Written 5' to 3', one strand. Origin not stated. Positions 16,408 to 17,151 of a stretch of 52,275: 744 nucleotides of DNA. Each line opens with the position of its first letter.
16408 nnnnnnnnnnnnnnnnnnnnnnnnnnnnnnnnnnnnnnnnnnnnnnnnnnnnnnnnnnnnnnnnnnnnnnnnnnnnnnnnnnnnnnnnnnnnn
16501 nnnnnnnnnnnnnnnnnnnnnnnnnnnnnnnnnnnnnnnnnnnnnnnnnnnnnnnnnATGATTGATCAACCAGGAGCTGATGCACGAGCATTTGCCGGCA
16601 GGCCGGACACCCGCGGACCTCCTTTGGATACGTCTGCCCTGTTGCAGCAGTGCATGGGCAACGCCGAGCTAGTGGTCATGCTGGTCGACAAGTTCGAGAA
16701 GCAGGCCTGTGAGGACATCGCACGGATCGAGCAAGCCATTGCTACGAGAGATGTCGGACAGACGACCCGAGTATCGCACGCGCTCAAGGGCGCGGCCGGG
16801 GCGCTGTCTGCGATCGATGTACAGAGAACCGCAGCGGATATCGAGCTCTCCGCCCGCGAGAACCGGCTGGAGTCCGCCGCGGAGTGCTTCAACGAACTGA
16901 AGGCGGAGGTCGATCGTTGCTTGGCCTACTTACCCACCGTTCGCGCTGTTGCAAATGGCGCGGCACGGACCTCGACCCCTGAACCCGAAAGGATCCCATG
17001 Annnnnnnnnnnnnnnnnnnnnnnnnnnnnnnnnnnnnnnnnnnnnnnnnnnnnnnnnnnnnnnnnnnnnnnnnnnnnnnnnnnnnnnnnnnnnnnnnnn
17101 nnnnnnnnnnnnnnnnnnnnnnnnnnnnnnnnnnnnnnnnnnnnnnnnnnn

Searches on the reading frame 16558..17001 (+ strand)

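Call 13: search_protein_families(library=pfam, proteins=[window:16558-17001:+], max_evalue=0.001)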
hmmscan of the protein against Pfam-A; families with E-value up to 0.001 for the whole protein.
window:16558-17001:+ (147 aa): 1 family
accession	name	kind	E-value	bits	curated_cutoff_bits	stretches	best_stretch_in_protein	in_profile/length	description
PF01627.28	Hpt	-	3e-13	50.3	24.6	1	42-120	2-80/84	Hpt domain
